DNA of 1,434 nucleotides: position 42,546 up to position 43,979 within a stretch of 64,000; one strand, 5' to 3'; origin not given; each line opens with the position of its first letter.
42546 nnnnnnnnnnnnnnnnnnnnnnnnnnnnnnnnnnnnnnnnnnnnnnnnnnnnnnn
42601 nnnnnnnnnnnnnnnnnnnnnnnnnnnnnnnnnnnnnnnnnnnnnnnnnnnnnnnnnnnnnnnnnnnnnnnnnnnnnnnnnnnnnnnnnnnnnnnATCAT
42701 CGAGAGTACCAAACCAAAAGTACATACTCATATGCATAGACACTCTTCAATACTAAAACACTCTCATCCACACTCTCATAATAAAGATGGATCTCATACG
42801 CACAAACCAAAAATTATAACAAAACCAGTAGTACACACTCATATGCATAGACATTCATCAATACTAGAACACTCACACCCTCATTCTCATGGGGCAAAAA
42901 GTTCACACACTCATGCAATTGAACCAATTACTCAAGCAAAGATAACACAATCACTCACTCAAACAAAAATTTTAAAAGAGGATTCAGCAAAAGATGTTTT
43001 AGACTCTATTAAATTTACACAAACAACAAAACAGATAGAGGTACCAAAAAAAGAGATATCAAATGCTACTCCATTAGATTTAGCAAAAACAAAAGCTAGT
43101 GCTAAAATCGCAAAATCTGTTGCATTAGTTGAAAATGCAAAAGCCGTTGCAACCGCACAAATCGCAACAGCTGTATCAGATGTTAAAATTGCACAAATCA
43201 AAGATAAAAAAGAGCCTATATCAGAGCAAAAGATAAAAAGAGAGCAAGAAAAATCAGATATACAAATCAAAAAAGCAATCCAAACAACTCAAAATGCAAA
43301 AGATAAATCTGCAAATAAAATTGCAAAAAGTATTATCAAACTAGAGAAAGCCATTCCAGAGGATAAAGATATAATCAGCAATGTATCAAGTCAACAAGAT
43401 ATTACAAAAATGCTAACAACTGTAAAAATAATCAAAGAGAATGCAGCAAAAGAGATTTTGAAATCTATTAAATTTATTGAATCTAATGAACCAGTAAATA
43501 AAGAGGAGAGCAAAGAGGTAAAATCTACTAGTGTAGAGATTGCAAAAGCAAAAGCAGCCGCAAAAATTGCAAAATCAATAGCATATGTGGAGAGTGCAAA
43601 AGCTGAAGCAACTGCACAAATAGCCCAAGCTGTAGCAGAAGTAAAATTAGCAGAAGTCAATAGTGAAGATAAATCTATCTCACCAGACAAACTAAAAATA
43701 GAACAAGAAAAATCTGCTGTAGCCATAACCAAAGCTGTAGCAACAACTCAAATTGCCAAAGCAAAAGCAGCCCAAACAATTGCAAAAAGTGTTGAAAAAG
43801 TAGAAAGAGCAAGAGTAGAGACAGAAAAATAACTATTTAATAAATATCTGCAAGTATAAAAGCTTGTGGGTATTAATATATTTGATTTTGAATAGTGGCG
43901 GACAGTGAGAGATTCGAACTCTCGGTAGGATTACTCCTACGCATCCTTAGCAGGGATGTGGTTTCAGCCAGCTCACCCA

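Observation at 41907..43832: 641-aa lipoprotein made of nested repeats with a duplicated His-rich (HxH) metal-binding-like block, next to an orphan FecCD permease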

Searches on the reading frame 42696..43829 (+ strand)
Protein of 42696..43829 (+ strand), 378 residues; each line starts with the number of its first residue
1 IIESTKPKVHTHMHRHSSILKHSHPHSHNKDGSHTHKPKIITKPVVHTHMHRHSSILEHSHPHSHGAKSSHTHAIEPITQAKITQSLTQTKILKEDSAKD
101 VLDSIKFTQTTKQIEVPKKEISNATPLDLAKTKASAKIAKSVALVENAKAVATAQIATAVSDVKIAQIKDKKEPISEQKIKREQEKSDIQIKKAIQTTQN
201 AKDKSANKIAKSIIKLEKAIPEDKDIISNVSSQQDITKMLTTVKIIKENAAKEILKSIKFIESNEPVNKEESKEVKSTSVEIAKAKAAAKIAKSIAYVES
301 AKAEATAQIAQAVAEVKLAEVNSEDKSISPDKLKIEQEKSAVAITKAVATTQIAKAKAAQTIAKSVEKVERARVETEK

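Call 15: find_homologous_proteins(query=window:42696-43829:+, max_evalue=0.01)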
Query seq(378 aa) (378 aa): 3 proteins with E <= 0.01 among 8000 candidates.
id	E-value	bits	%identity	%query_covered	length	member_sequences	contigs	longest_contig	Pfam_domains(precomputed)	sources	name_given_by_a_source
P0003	5.6e-178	609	100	87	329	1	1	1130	-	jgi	jgi:hypothetical protein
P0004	1.7e-23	102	55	38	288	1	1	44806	-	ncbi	-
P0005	1.9e-22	98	52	37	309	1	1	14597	-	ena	-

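Call 17: find_encoding_contigs(protein=P0004, flank=8000, max_places=4)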
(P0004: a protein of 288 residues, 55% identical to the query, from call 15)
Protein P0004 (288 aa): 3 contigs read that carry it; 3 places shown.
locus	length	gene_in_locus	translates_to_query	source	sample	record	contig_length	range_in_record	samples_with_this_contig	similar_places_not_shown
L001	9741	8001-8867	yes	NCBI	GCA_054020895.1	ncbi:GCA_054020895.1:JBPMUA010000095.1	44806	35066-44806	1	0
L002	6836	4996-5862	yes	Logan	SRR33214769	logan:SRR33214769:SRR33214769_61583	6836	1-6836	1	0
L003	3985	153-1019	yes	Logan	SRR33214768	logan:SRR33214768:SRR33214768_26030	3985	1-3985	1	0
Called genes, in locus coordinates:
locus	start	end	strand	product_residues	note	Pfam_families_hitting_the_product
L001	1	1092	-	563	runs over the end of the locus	PF02254:TrkA_N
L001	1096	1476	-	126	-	PF19931:DUF6394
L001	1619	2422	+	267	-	PF00398:RrnaAD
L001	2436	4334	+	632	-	PF00753:Lactamase_B, PF23023:Anti-Pycsar_Apyc1 (weak), PF12706:Lactamase_B_2, PF22505:RNase_J_b_CASP, PF07521:RMMBL, PF17770:RNase_J_C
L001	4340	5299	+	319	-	PF01380:SIS, PF00571:CBS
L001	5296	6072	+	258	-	PF01479:S4, PF00849:PseudoU_synth_2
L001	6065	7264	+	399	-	PF05496:RuvB_N, PF00004:AAA, PF00910:RNA_helicase (weak), PF07728:AAA_5 (faint), PF13173:AAA_14, PF13401:AAA_22 (faint), PF16193:AAA_assoc_2, PF12002:MgsA_C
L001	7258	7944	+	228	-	PF08238:Sel1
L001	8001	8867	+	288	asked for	-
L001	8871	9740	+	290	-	?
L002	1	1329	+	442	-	?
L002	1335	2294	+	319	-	PF01380:SIS, PF00571:CBS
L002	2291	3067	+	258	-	PF01479:S4, PF00849:PseudoU_synth_2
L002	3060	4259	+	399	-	PF05496:RuvB_N, PF00004:AAA, PF00910:RNA_helicase (weak), PF07728:AAA_5 (faint), PF13173:AAA_14, PF13401:AAA_22 (faint), PF16193:AAA_assoc_2, PF12002:MgsA_C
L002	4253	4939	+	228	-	PF08238:Sel1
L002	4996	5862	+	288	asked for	-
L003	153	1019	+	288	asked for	-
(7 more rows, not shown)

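Call 18: find_encoding_contigs(protein=P0005, flank=8000, max_places=4)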
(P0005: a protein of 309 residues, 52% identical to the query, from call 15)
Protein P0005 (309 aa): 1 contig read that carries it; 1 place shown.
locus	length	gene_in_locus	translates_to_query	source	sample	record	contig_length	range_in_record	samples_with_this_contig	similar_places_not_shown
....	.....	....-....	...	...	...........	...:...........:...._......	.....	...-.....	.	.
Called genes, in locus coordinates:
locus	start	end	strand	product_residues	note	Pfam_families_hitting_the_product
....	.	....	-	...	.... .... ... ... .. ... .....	?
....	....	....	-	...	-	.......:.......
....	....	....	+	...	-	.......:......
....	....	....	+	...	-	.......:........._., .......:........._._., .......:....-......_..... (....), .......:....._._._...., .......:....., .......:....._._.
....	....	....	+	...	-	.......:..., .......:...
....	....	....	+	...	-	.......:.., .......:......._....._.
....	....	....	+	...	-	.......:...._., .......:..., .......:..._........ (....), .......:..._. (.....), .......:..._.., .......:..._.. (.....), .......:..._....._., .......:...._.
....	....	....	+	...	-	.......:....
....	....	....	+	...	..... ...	-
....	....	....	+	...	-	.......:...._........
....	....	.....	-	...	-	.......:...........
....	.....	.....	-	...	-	-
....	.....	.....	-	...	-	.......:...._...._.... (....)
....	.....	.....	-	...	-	?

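Call 32: search_protein_families(library=pfam, alignment_id=A4, max_evalue=0.01)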
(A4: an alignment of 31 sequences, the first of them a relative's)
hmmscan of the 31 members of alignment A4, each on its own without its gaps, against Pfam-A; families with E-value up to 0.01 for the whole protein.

A. member 1, P0004 (288 aa): 0 families

B. families by the number of members that match (of 31 scanned): 3 families
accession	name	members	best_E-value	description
PF13037.11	DUF3898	1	0.0054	Domain of unknown function (DUF3898)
PF18293.6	Caprin-1_dimer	1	0.0074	Caprin-1 dimerization domain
PF20995.3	Tla3_C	1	0.0089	Type VI lipase adapter protein Tla3, C-terminal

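Call 39: find_encoding_contigs(protein=P0003, flank=5000, max_places=6)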
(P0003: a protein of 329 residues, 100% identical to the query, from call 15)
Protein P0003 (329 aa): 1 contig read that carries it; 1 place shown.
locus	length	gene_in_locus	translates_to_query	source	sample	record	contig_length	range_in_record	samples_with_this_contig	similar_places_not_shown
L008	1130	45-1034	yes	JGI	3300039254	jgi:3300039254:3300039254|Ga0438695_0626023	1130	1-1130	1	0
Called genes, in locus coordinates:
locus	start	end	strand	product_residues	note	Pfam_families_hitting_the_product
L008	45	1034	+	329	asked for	-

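Call 50: list_cluster_members(proteins=[P0004, P0005, P0006, P0007, P0008, P0009, P0010, P0012, P0013, P0017])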
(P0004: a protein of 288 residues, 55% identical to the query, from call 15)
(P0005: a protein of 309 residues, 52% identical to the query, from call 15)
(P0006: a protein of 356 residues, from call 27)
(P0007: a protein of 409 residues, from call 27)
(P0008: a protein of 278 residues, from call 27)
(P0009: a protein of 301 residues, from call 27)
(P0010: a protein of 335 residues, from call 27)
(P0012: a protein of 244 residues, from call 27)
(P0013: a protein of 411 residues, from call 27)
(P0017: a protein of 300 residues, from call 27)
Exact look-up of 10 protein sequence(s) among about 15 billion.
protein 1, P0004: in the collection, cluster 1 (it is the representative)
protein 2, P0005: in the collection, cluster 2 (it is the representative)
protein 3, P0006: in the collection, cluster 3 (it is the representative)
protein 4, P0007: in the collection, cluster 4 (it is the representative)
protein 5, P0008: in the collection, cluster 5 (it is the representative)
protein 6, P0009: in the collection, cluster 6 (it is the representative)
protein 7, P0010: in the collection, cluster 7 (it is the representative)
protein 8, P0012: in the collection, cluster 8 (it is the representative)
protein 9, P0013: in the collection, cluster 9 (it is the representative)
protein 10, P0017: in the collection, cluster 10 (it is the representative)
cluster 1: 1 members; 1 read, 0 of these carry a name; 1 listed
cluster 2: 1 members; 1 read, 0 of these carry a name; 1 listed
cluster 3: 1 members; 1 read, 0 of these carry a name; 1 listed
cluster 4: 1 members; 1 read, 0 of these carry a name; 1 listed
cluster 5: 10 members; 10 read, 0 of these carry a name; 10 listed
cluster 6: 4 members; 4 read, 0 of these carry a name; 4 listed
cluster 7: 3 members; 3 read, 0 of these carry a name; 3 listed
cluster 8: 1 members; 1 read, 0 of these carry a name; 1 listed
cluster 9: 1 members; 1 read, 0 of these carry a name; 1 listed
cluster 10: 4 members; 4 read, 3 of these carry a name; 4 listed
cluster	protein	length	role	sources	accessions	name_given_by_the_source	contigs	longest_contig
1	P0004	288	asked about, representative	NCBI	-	-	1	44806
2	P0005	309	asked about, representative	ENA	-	-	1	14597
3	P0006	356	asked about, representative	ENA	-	-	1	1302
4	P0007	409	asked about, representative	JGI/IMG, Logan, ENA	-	-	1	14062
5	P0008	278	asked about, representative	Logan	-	-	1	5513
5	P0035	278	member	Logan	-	-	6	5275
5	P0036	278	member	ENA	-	-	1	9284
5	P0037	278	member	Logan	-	-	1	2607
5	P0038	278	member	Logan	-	-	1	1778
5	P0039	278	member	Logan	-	-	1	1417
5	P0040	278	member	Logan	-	-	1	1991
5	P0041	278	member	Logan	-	-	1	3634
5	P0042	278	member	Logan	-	-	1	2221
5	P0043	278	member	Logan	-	-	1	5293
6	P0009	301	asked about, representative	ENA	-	-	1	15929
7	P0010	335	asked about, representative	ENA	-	-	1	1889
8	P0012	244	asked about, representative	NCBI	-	-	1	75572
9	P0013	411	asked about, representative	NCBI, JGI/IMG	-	-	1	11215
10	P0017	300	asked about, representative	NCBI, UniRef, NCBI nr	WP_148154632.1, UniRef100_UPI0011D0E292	hypothetical protein [Sulfurovum sp. NBC37-1] | hypothetical protein n=1 Tax=Sulfurovum sp. (strain NBC37-1) TaxID=387093 ...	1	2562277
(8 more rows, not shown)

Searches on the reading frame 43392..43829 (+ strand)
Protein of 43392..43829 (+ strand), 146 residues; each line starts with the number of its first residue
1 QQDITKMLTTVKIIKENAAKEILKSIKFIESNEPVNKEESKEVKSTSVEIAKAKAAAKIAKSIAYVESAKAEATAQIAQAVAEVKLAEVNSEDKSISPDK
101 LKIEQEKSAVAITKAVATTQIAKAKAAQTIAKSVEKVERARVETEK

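Call 27: search_protein_representatives(alignment_id=A1)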
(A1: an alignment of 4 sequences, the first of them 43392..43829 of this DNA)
Query: 4 sequences, 146 profile positions. Proteins with E-value up to 0.001 (for the whole library): 31; up to 1e-10: 14; up to 1e-30: 2. The best 31 are listed.
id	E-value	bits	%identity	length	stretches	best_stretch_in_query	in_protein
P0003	9.1e-121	415.4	-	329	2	1-145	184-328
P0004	2.9e-61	222.4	-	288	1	1-145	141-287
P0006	9.2e-27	110.5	-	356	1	1-143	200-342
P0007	1.3e-26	110.0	-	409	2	1-144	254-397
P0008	6.7e-26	107.7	-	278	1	2-143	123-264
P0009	1.2e-23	100.3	-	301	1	1-143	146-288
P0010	1.1e-19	87.5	-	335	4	42-141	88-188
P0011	6.7e-14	68.7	-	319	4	48-140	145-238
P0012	9.8e-14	68.2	-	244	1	2-88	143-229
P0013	1.5e-13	67.6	-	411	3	36-142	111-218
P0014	5.1e-12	62.6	-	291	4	46-98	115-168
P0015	9.2e-12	61.8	-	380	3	44-142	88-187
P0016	4.6e-11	59.5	-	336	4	3-94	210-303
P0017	5.7e-11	59.2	-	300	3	9-143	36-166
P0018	6.8e-09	52.5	-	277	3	32-143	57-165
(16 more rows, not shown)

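Call 29: predict_structure(alignment_id=A1)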
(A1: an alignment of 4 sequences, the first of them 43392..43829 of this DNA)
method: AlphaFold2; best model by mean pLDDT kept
length: 146 residues; sequences in the alignment: 4
mean_pLDDT: 68.5   pTM: 0.49
mean pLDDT of the five models: 68.5, 65.6, 60.9, 52.7, 52.5
residues with pLDDT >= 90: 0; 70-90: 89; 50-70: 32; < 50: 25
segments of 3 or more residues with pLDDT < 50: 1-8, 32-42
pLDDT, mean of each block of 10 residues (from residue 1): 40 56 50 45 61 78 82 81 77 66 82 82 82 79 67
secondary structure, 60 per line:
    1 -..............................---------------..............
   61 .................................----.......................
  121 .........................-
elements in order: H2-31 H47-93 H98-145

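Call 35: fold_search(model_id=the predicted structure, library=pdb)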
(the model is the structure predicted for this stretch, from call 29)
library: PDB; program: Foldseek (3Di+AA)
matches with E <= 10: 267; with E <= 0.001: 0
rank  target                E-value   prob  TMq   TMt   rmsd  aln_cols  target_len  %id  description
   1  4bne_A                1.8e-01  0.93  0.39  0.23   5.1       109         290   28  Pacsin2 Interacts with Membranes and Actin-Filaments (released 2014-05-14)
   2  2b5u_A                2.8e-01  0.89  0.38  0.15   5.6       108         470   18  Crystal Structure Of Colicin E3 V206C Mutant In Complex With Its Immunity Protein (released 2006-11-07)
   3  3i2w_B                3.2e-01  0.87  0.36  0.22   5.9       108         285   24  Crystal structure of EFC/F-BAR domain of Drosophila Syndapin/PACSIN (released 2010-03-02)
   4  7nsu_D                3.2e-01  0.87  0.38  0.17   5.4       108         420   17  ColicinE9 intact translocation complex (released 2021-08-11)
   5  4bne_B                3.4e-01  0.89  0.41  0.24   4.9       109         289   28  Pacsin2 Interacts with Membranes and Actin-Filaments (released 2014-05-14)
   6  5ew5_A                3.4e-01  0.84  0.37  0.14   5.7       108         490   17  Crystal Structure of Colicin E9 In Complex with Its Immunity Protein Im9 (released 2016-07-20)
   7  8zar_C                4.0e-01  0.66  0.31  0.17   6.7       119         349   15  EmrAB-TolC MFS-type tripartite multidrug efflux pump FA (released 2025-04-30)
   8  9j3d_D                4.5e-01  0.72  0.30  0.15   7.3        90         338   22  Cryo-EM structure of TMexCD1-TOprJ1 (released 2025-08-13)
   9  9tg4_G                4.8e-01  0.93  0.36  0.17   3.6        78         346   26  Structure of the YbjP lipoprotein bound to the AcrABZ-TolC efflux pump (released 2026-04-08)
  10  9tg4_E                5.1e-01  0.91  0.35  0.17   3.6        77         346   26  Structure of the YbjP lipoprotein bound to the AcrABZ-TolC efflux pump (released 2026-04-08)
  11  8zal_A                5.1e-01  0.60  0.31  0.17   6.7       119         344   15  EmrAB-TolC MFS-type tripartite multidrug efflux pump EA (released 2025-04-30)
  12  2ysu_B                5.7e-01  0.72  0.38  0.43   5.6       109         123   16  Structure of the complex between BtuB and Colicin E2 receptor binding domain (released 2007-06-19)
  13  3haj_A                6.1e-01  0.80  0.38  0.22   5.7       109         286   24  Crystal structure of human PACSIN2 F-BAR domain (p212121 lattice) (released 2009-06-16)
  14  1jch_A                6.1e-01  0.20  0.24  0.11   8.7       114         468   20  Crystal Structure of Colicin E3 in Complex with its Immunity Protein (released 2001-11-30)
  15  3abh_A                6.9e-01  0.80  0.40  0.23   5.4       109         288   24  Crystal structure of the EFC/F-BAR domain of human PACSIN2/Syndapin II (2.0 A) (released 2010-04-14)
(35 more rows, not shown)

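Call 51: find_encoding_contigs(protein=P0009, flank=5000, max_places=2)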
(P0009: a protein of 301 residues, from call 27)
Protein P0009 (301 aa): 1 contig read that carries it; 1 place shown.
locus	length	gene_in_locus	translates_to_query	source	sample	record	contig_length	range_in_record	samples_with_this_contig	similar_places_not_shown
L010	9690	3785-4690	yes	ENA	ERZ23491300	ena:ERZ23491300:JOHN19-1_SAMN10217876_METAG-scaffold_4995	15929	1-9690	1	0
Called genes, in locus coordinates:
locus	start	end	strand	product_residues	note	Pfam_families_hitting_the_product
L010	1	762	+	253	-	?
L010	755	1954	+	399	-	PF05496:RuvB_N, PF13401:AAA_22 (faint), PF00004:AAA, PF13173:AAA_14 (weak), PF16193:AAA_assoc_2, PF12002:MgsA_C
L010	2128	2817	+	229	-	PF08238:Sel1, PF23310:TPR_27 (faint), PF08238:Sel1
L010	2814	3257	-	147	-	PF00293:NUDIX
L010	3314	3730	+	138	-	PF00293:NUDIX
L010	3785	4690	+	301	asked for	-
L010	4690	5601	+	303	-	PF00850:Hist_deacetyl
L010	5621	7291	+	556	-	PF00501:AMP-binding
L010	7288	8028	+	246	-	-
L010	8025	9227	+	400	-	PF01408:GFO_IDH_MocA, PF22725:GFO_IDH_MocA_C3 (weak)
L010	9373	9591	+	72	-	PF00313:CSD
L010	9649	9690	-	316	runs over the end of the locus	PF04030:ALO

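Call 52: find_encoding_contigs(protein=P0007, flank=5000, max_places=2)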
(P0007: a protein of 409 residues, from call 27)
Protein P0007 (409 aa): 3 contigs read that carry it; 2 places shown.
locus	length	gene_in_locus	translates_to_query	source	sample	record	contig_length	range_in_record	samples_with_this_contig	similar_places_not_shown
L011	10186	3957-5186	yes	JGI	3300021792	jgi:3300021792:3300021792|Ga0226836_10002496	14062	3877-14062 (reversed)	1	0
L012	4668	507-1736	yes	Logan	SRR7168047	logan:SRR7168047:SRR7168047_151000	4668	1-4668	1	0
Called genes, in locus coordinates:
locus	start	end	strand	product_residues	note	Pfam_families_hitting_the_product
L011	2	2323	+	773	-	?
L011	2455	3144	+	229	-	PF00515:TPR_1 (faint), PF08238:Sel1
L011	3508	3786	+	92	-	-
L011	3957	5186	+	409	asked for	-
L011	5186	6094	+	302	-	PF00850:Hist_deacetyl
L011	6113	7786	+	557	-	PF00501:AMP-binding, PF13193:AMP-binding_C (weak)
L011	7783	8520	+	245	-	-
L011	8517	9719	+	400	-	PF01408:GFO_IDH_MocA, PF22725:GFO_IDH_MocA_C3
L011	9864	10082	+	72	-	PF00313:CSD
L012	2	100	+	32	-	?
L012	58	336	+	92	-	-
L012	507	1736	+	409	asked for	-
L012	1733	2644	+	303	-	PF00850:Hist_deacetyl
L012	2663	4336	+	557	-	PF00501:AMP-binding, PF13193:AMP-binding_C (weak)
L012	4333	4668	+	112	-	?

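Call 53: find_encoding_contigs(protein=P0017, flank=5000, max_places=2)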
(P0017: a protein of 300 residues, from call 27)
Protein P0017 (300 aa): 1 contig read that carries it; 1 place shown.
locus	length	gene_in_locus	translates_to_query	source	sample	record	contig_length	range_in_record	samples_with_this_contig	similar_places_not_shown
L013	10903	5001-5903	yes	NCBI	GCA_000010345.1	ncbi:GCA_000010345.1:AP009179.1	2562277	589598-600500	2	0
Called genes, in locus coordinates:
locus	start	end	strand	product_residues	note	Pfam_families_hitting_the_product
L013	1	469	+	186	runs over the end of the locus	PF01965:DJ-1_PfpI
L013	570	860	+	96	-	-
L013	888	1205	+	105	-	-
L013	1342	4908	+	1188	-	PF02811:PHP, PF07733:DNA_pol3_alpha, PF17657:DNA_pol3_finger, PF14579:HHH_6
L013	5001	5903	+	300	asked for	-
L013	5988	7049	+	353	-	-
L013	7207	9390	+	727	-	PF03971:IDH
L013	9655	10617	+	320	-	PF00056:Ldh_1_N, PF02866:Ldh_1_C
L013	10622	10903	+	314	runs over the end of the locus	PF00056:Ldh_1_N, PF02866:Ldh_1_C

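Call 61: search_solved_structures(query=A1, max_evalue=1)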
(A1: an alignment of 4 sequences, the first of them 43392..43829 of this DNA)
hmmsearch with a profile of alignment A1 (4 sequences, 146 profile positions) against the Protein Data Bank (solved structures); distinct sequences matched with E-value up to 1: 0.

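Call 71: find_encoding_contigs(protein=P0013, flank=5000, max_places=2)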
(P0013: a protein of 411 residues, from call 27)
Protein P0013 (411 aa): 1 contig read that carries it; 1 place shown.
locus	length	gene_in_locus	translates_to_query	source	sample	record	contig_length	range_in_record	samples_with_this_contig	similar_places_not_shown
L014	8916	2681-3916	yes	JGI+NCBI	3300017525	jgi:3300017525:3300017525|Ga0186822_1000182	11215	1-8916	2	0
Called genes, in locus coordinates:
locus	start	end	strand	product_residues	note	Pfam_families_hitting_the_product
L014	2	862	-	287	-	?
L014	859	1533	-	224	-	PF00106:adh_short, PF01370:Epimerase (weak), PF13561:adh_short_C2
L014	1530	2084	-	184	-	PF01048:PNP_UDP_1 (weak)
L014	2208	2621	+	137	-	-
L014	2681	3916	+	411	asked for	-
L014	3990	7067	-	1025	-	PF08376:NIT, PF00512:HisKA, PF02518:HATPase_c, PF00072:Response_reg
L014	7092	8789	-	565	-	-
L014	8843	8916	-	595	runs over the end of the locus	PF01541:GIY-YIG, PF27096:UvrC_M, PF22920:UvrC_RNaseH, PF08459:UvrC_RNaseH_dom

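Call 72: find_encoding_contigs(protein=P0015, flank=5000, max_places=2)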
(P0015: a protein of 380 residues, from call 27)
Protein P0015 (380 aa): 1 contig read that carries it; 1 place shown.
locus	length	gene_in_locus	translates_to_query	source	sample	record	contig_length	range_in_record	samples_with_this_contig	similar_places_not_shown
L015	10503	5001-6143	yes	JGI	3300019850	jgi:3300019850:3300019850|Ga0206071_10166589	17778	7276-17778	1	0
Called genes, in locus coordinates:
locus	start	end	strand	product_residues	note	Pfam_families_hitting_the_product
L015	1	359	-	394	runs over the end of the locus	PF00155:Aminotran_1_2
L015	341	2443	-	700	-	PF12867:DinB_2, PF03781:FGE-sulfatase, PF13489:Methyltransf_23 (weak), PF08241:Methyltransf_11 (weak), PF08242:Methyltransf_12, PF13649:Methyltransf_25 (weak), PF13847:Methyltransf_31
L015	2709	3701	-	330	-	PF00044:Gp_dh_N, PF02800:Gp_dh_C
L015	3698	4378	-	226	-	PF00106:adh_short, PF01370:Epimerase (faint), PF13561:adh_short_C2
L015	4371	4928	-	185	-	PF01048:PNP_UDP_1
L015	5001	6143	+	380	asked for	-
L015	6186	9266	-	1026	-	PF08376:NIT, PF00512:HisKA, PF02518:HATPase_c, PF00072:Response_reg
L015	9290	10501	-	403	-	?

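Call 73: find_encoding_contigs(protein=P0012, flank=5000, max_places=2)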
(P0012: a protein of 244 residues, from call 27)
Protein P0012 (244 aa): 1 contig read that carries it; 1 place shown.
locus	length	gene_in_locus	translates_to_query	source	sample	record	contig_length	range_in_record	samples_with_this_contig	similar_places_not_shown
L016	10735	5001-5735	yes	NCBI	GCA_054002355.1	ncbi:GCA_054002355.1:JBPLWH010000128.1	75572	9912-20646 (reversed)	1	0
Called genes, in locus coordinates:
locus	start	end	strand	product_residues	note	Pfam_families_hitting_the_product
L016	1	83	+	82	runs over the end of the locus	PF05016:ParE_toxin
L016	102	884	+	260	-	PF01479:S4, PF00849:PseudoU_synth_2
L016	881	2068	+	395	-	PF05496:RuvB_N, PF00004:AAA, PF07726:AAA_3 (faint), PF07728:AAA_5 (faint), PF13173:AAA_14, PF13401:AAA_22 (faint), PF16193:AAA_assoc_2, PF12002:MgsA_C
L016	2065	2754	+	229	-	PF08238:Sel1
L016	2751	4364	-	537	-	-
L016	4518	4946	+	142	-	PF00293:NUDIX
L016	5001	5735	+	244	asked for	-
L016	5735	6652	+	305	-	PF00850:Hist_deacetyl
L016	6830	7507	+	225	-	-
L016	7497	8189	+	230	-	-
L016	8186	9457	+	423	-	-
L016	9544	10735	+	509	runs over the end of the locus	PF07804:HipA_C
